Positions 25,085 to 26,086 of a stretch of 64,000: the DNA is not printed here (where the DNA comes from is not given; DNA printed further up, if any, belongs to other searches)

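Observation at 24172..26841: Compact HNH / HIT / TIR-or-NDT-like / DUF2188 operon divergent from a stand-alone DUF3427 gene: candidate uncharacterised defence module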

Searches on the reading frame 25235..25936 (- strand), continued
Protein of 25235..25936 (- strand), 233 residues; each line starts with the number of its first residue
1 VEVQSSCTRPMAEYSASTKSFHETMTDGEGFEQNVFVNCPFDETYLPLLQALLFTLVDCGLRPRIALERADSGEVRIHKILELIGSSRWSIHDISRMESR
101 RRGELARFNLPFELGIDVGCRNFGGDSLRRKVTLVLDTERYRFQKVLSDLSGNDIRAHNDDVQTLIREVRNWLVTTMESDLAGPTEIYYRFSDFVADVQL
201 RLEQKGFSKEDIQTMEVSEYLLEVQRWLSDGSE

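Call 78: search_dna_similar(query=window:25235-25864:-, collection=phages, mode=protein, max_rows=10)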
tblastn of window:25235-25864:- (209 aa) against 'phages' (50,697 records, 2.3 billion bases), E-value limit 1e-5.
No match.

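Call 79: get_annotated_region(hit=H1, flank=5000)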
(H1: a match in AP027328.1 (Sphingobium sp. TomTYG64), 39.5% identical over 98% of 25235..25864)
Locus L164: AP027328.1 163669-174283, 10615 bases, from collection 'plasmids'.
description: Sphingobium sp. TomTYG64 plasmid pTomTYG64a DNA, complete genome
organism: Sphingobium sp. TomTYG64 (NCBI taxid 3028887)
taxonomy: Bacteria; Pseudomonadota; Alphaproteobacteria; Sphingomonadales; Sphingomonadaceae; Sphingobium; Sphingobium sp. TomTYG64
host: -; source: -; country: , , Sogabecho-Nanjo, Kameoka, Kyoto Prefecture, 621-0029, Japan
typing (MOB-suite, as given by PLSDB): non-mobilizable; replicon rep_cluster_545
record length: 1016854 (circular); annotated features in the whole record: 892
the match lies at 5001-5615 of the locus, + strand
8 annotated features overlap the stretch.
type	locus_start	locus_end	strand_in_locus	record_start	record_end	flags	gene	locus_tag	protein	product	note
CDS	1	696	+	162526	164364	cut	-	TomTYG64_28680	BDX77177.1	hypothetical protein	-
CDS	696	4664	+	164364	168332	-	-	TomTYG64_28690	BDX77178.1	hypothetical protein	-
CDS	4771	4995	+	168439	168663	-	-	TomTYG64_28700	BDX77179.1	hypothetical protein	-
CDS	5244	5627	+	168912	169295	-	-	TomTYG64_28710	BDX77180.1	hypothetical protein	-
CDS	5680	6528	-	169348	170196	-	cpdA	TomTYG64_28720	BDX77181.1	3',5'-cyclic adenosine monophosphate phosphodiesterase CpdA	-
CDS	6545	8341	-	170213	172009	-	-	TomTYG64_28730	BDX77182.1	hypothetical protein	-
CDS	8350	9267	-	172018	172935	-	-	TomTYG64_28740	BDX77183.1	hypothetical protein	-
CDS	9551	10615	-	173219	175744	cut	-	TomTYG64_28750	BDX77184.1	hypothetical protein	-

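Call 80: get_annotated_region(hit=H2, flank=5000)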
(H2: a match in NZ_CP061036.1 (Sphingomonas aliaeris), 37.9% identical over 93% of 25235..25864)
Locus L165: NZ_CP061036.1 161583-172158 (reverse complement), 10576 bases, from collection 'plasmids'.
description: Sphingomonas aliaeris strain DH-S5 plasmid punnamed1, complete sequence
organism: Sphingomonas aliaeris (NCBI taxid 2759526)
taxonomy: Bacteria; Pseudomonadota; Alphaproteobacteria; Sphingomonadales; Sphingomonadaceae; Sphingomonas; Sphingomonas aliaeris
host: -; source: whole organism,Pork steak,pork steak; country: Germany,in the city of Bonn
typing (MOB-suite, as given by PLSDB): non-mobilizable; mating-pair formation MPF_F
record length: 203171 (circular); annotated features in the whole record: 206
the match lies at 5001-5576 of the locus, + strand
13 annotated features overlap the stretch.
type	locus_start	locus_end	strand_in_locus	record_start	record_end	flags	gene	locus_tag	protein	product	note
CDS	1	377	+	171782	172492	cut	-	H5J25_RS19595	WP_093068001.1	DNA-binding domain-containing protein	-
CDS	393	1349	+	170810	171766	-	-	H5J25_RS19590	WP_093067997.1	Mu transposase C-terminal domain-containing protein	-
CDS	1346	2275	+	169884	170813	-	-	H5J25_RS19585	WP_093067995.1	TniB family NTP-binding protein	-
CDS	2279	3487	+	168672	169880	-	-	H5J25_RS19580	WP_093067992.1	TniQ family protein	-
CDS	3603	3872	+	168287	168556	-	-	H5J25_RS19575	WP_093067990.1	HU family DNA-binding protein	GO:0030261 - chromosome condensation [Evidence IEA]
CDS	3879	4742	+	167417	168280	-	-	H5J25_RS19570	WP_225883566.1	serine protease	GO:0006508 - proteolysis [Evidence IEA]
CDS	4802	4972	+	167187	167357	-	-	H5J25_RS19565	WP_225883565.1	hypothetical protein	-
CDS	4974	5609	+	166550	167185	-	-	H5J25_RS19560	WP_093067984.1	hypothetical protein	-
CDS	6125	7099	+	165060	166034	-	-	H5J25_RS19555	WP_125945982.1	sensor histidine kinase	GO:0007165 - signal transduction [Evidence IEA]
CDS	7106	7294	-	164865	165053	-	-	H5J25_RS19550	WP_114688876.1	hypothetical protein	-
CDS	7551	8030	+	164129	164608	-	-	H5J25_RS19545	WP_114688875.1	DUF892 family protein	-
CDS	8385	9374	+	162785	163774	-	-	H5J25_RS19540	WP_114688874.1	aldo/keto reductase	-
CDS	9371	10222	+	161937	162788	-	-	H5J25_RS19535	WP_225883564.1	SDR family oxidoreductase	-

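Call 89: search_protein_families(library=pfam, alignment_id=A5, max_evalue=1)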
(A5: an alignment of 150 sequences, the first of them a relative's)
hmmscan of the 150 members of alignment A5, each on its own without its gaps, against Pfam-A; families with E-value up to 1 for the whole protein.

A. member 1, P0219 (208 aa): 1 family
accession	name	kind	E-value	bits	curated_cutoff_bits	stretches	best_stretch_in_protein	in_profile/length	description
PF10137.14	CAP12-PCTIR_TIR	-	0.17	12.3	24.7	1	30-116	19-104/119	CAP12/Pycsar effector protein, TIR domain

B. families by the number of members that match (of 150 scanned): 75 families (the first 25 are shown)
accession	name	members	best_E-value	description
PF10137.14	CAP12-PCTIR_TIR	28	0.00047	CAP12/Pycsar effector protein, TIR domain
PF01582.25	TIR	5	0.00084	TIR domain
PF16476.10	DUF5053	2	0.025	Domain of unknown function (DUF5053)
PF02961.22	SAM_BAF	2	0.031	Barrier to autointegration factor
PF02173.22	pKID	2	0.042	pKID domain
PF12078.13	DUF3557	2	0.12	Domain of unknown function (DUF3557)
PF08442.15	ATP-grasp_2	2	0.12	ATP-grasp domain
PF04643.17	Motilin_assoc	2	0.14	Motilin/ghrelin-associated peptide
PF23830.1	DUF7200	2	0.14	Domain of unknown function (DUF7200)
PF09954.14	DUF2188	1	2.6e-14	Uncharacterized protein conserved in bacteria (DUF2188)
PF13676.11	TIR_2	1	9.3e-13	TIR domain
PF22665.2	DUF6293_C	1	0.00036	DUF6293 C-terminal winged helix domain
PF08937.16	ThsB_TIR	1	0.00055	Thoeris protein ThsB, TIR-like domain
PF18734.6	HEPN_AbiU2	1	0.0033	AbiU2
PF13017.12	Maelstrom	1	0.0037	piRNA pathway germ-plasm component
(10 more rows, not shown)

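Call 97: find_encoding_contigs(protein=P0001, flank=3000, max_places=2)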
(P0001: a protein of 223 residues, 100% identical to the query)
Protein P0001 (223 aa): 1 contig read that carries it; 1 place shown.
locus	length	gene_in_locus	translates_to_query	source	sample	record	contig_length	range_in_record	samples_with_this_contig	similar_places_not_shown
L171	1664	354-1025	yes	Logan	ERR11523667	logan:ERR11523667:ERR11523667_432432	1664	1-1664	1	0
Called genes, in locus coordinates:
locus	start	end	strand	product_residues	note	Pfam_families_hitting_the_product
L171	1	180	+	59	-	?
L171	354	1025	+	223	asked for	-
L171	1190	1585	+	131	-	PF11969:DcpS_C, PF01230:HIT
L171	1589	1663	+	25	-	?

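Call 108: fold_search(model_id=the predicted structure, library=viral)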
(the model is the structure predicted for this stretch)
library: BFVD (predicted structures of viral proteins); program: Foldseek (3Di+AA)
matches with E <= 10: 633; with E <= 0.001: 1
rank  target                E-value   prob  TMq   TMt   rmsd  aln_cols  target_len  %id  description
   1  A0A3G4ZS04            7.6e-04  1.00  0.39  0.45   7.1       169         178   15  Uncharacterized protein [Terrestrivirus sp.]
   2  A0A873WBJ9            2.7e-03  1.00  0.46  0.53   5.3       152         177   16  (no name in the UniProt tables at hand)
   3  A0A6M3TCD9            2.9e-03  1.00  0.45  0.33   5.3       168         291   15  (no name in the UniProt tables at hand)
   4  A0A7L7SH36            3.4e-03  1.00  0.45  0.62   5.0       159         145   11  Deoxyuridine triphosphatase [Gordonia phage Archimedes]
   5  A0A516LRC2            3.7e-03  0.99  0.38  0.49  18.0       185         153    9  (no name in the UniProt tables at hand)
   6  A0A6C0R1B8            3.9e-03  1.00  0.40  0.53  15.3       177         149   12  Hybrid sensor histidine kinase-response regulator [Alteromonas phage vB_AmeM_PT11-V22]
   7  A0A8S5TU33            3.9e-03  0.96  0.37  0.23  19.8       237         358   13  Deoxyribosyltransferase [Siphoviridae sp. ctYcY12]
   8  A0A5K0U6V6            4.1e-03  1.00  0.44  0.53   9.0       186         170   10  Nucleoside 2-deoxyribosyltransferase [Yasminevirus sp. GU-2018]
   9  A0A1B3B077            4.6e-03  1.00  0.47  0.59   4.3       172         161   13  Deoxyuridine triphosphatase [Gordonia phage Ghobes]
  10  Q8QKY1                4.9e-03  0.97  0.34  0.18   9.1       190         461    8  EsV-1-88 [Ectocarpus siliculosus virus 1 (isolate New Zealand/Kaikoura/1988)]
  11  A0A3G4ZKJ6            6.5e-03  0.99  0.49  0.33  19.7       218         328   13  Uncharacterized protein [Terrestrivirus sp.]
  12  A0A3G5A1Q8            9.8e-03  1.00  0.45  0.60  13.6       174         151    9  Nucleoside 2-deoxyribosyltransferase [Harvfovirus sp.]
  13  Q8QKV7                1.1e-02  0.97  0.37  0.13   8.7       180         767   14  histidine kinase [Ectocarpus siliculosus virus 1 (isolate New Zealand/Kaikoura/1988)]
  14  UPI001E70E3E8         1.2e-02  0.98  0.42  0.46  16.2       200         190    7  (no name look-up for this kind of identifier)
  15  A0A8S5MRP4            1.2e-02  0.97  0.44  0.33  20.6       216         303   12  CMP/hydroxymethyl CMP hydrolase [Siphoviridae sp. ctD6g5]
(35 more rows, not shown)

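Call 110: search_solved_structures(query=A5, max_evalue=10, show_alignments=3)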
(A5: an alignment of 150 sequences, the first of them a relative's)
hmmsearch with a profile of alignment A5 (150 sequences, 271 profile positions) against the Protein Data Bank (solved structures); distinct sequences matched with E-value up to 10: 5.
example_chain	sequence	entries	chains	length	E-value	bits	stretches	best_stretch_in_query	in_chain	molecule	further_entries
8x6g_H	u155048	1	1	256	0.65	12.6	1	160-222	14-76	RNA polymerase sigma factor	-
7suk_NJ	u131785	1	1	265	0.73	12.5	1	176-237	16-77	rRNA biogenesis protein RRP5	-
1vlh_A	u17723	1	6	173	1.7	11.3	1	120-153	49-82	Phosphopantetheine adenylyltransferase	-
7un8_A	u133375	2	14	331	2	11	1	97-212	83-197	CD-NTase-associated protein 12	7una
5nlg_A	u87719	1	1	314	5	9.8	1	176-237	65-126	rRNA biogenesis protein RRP5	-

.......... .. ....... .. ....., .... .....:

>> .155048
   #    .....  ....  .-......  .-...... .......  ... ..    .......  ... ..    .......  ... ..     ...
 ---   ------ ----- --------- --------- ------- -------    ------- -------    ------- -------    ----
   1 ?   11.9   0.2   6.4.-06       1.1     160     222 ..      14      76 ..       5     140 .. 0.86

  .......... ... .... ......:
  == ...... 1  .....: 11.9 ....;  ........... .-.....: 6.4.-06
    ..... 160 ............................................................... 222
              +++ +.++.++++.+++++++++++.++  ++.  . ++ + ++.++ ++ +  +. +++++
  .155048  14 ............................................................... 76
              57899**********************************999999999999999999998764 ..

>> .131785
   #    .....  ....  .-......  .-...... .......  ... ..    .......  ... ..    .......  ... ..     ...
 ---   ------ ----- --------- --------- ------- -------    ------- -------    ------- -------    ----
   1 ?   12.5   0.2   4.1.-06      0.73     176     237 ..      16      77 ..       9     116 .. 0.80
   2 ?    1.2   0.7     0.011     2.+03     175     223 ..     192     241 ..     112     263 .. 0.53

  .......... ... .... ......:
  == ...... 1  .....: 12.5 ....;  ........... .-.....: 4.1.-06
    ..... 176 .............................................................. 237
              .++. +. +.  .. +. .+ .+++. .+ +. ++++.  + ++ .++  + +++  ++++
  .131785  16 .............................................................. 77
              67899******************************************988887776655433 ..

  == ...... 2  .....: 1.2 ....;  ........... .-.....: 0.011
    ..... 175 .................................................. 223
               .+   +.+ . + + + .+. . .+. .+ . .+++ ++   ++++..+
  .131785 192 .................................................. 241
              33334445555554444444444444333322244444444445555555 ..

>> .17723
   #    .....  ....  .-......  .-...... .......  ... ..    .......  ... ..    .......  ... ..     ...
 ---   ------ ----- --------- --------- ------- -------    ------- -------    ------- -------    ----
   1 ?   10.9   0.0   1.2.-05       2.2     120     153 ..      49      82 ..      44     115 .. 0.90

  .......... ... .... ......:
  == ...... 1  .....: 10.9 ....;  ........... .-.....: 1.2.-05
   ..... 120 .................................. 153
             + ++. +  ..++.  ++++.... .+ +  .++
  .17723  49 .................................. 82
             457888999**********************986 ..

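Call 111: search_solved_structures(query=A5, max_evalue=3, show_alignments=5)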
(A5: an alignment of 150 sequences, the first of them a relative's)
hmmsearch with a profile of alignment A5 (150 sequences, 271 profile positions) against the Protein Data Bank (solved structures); distinct sequences matched with E-value up to 3: 4.
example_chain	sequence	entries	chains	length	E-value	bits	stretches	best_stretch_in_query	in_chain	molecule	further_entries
8x6g_H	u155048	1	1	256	0.65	12.6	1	160-222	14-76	RNA polymerase sigma factor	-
7suk_NJ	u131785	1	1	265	0.73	12.5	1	176-237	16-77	rRNA biogenesis protein RRP5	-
1vlh_A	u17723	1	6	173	1.7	11.3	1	120-153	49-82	Phosphopantetheine adenylyltransferase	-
7un8_A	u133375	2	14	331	2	11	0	97-212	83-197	CD-NTase-associated protein 12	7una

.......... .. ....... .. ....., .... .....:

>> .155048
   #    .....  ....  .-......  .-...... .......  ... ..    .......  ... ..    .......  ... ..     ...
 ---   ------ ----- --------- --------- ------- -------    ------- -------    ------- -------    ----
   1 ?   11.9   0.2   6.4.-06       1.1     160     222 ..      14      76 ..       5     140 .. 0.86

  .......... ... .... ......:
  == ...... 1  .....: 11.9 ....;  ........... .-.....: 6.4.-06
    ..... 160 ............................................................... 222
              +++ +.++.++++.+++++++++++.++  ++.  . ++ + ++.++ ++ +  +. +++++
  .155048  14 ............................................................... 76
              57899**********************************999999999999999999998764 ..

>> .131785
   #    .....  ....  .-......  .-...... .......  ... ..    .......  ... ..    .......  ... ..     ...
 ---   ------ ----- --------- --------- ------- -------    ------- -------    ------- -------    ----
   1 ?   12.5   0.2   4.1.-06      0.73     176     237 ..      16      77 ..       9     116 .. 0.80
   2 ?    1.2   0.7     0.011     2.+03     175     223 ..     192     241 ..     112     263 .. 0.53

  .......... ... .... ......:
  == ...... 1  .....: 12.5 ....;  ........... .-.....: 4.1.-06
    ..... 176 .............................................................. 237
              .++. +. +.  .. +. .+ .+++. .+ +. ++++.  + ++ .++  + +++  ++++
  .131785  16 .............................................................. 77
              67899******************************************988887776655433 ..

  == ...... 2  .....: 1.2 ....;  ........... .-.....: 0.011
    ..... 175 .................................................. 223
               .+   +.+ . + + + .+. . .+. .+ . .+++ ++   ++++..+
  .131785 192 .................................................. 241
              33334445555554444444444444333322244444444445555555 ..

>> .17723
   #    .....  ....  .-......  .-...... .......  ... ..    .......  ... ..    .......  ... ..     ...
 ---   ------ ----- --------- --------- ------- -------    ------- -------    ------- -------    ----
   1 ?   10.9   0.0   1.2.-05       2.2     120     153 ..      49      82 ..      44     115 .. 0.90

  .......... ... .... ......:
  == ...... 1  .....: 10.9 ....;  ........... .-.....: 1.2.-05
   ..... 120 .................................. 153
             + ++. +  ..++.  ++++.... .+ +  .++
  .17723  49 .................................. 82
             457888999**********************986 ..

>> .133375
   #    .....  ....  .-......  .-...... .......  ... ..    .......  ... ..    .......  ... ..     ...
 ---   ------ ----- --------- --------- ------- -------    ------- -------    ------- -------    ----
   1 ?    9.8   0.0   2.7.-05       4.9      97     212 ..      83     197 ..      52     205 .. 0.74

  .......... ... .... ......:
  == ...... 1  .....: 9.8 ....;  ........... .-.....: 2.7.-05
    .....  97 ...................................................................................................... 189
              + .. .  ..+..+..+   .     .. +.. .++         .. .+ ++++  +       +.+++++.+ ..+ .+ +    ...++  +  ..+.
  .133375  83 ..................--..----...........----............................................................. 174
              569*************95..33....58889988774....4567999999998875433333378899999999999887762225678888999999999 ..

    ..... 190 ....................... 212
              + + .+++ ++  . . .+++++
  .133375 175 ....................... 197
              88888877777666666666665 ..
